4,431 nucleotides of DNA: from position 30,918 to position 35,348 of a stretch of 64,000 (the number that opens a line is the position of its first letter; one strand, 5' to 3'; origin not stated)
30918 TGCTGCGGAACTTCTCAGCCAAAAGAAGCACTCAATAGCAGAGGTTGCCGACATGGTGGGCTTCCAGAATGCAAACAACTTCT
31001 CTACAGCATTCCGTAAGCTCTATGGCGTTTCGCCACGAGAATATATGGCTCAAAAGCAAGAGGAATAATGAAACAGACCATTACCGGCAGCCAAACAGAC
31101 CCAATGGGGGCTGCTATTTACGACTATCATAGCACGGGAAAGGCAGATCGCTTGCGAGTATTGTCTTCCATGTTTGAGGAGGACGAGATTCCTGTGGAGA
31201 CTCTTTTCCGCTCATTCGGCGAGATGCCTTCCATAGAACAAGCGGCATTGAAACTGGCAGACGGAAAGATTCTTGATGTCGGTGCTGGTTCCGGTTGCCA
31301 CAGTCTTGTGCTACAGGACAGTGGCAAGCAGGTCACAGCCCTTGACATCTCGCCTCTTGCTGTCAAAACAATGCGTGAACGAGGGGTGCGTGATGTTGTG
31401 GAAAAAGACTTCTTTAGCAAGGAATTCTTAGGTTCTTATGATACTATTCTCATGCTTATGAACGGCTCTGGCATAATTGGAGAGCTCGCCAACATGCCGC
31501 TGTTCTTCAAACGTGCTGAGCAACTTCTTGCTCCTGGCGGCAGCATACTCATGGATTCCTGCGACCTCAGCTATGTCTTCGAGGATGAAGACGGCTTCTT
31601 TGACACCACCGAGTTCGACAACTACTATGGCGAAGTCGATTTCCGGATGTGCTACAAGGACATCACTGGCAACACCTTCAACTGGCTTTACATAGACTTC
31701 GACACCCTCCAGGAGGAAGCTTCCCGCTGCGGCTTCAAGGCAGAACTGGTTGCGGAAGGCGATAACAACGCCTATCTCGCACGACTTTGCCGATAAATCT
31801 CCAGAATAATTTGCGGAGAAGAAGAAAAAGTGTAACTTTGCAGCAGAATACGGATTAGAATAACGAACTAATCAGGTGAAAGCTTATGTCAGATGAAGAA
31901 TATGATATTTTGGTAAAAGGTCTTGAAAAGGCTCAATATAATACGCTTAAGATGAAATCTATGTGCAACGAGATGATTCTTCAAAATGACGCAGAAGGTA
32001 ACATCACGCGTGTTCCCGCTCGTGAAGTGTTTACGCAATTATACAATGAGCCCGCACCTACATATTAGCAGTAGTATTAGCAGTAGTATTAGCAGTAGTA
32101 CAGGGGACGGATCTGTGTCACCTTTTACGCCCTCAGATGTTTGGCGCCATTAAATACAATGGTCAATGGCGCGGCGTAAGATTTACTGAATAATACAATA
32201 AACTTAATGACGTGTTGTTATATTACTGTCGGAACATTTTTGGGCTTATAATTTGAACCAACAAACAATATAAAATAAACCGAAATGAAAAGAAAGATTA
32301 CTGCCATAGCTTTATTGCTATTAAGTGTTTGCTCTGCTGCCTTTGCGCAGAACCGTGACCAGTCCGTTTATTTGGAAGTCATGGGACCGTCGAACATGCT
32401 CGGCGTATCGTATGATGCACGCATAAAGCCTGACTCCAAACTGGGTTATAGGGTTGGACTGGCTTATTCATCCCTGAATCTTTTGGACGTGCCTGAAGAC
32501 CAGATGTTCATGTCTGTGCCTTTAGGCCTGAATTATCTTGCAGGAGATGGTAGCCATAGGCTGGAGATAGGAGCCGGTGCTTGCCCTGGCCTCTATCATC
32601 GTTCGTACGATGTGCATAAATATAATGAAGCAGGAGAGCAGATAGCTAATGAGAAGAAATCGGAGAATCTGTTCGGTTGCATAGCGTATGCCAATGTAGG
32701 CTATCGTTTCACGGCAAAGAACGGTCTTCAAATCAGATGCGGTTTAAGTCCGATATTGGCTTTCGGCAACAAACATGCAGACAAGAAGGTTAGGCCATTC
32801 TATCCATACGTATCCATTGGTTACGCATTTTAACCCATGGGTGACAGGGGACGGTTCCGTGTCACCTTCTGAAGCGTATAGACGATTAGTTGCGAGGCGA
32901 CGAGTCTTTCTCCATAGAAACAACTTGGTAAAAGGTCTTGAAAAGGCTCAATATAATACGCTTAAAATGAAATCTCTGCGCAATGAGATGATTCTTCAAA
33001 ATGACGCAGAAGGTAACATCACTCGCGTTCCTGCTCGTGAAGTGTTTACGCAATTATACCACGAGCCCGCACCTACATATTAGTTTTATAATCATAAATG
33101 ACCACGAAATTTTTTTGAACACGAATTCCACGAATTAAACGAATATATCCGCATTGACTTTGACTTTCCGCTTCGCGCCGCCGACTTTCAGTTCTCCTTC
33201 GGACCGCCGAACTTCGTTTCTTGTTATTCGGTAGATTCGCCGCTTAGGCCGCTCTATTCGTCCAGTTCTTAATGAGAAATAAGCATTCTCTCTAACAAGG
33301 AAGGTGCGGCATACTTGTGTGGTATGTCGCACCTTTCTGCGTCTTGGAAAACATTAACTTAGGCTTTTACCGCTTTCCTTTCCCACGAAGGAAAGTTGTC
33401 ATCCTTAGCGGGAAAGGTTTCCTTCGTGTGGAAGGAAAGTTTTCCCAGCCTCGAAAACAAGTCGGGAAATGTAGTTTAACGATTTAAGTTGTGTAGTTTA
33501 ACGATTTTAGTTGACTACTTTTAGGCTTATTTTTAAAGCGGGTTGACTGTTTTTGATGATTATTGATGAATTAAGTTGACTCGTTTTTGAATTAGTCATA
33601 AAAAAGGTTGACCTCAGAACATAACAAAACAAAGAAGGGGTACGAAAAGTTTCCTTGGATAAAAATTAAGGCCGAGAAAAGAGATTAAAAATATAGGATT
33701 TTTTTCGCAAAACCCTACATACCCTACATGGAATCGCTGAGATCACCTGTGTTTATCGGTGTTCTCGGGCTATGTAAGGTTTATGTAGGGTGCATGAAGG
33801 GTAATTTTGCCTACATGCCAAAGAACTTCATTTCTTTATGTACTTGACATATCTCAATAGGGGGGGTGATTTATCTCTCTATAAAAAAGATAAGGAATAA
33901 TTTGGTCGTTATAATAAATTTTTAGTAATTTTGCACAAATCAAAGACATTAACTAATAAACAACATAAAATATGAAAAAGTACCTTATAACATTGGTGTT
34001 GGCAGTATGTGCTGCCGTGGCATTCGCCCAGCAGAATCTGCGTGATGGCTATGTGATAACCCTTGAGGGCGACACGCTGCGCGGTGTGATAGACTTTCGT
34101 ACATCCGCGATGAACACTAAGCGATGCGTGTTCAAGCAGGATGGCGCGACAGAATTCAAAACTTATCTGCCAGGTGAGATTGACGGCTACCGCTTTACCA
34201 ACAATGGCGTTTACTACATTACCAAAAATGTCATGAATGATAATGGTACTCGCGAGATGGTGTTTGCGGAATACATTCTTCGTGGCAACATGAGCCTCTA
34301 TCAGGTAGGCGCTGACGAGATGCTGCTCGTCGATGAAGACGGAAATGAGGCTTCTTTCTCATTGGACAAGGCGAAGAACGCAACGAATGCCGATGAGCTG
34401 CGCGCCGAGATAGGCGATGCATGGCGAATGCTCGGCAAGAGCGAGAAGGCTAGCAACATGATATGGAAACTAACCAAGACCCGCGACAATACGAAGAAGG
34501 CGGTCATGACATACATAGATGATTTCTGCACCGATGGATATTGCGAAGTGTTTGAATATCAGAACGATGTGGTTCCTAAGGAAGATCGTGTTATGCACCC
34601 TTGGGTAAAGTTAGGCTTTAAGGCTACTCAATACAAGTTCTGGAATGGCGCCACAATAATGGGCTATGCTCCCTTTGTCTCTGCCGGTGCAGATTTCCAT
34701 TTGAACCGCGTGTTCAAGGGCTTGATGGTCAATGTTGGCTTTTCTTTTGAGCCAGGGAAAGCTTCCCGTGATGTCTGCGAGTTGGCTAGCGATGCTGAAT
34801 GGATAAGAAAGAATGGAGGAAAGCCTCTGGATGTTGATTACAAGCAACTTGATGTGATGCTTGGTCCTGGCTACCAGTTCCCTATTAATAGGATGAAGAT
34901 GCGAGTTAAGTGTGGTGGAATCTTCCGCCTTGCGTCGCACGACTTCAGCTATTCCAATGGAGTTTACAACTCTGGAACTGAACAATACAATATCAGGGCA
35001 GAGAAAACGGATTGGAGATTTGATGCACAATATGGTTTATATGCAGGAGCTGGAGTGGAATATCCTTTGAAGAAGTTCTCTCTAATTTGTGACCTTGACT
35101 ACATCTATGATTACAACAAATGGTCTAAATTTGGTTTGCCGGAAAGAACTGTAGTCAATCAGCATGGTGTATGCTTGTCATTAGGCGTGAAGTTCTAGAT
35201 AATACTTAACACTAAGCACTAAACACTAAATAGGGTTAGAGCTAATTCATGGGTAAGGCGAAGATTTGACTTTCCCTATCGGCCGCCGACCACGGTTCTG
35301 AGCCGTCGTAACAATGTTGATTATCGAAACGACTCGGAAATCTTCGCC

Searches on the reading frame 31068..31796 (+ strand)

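Call 59: search_protein_families(library=pfam, proteins=[window:31068-31796:+], max_evalue=0.001)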
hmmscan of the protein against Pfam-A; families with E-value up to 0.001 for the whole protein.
window:31068-31796:+ (242 aa): 7 families
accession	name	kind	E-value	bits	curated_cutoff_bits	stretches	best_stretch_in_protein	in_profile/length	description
PF08241.18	Methyltransf_11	-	3.1e-09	37.8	21.2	1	69-161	1-94/95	Methyltransferase domain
PF13649.12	Methyltransf_25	-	1.1e-08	36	27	1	68-158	1-97/97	Methyltransferase domain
PF13489.12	Methyltransf_23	-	1.6e-08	34.9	27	1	61-168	19-122/164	Methyltransferase domain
PF08242.18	Methyltransf_12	-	7.6e-08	33.4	30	1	69-159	1-97/98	Methyltransferase domain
PF13847.12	Methyltransf_31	-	1.4e-07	31.7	27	1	65-166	4-113/145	Methyltransferase domain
PF05175.20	MTS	-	4.9e-06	26.7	23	1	64-162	31-138/170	Methyltransferase small domain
PF03848.20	TehB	-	0.00094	19.1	20.4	0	58-104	24-70/193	Tellurite resistance protein TehB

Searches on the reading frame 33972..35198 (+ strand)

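Call 59: search_protein_families(library=pfam, proteins=[window:33972-35198:+], max_evalue=0.001)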
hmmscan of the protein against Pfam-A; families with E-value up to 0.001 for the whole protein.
window:33972-35198:+ (408 aa): 1 family
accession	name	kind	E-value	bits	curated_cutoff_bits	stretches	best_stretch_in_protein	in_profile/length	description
PF13505.12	OMP_b-brl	-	4.9e-06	27.3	28.7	1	210-408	22-175/175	Outer membrane protein beta-barrel domain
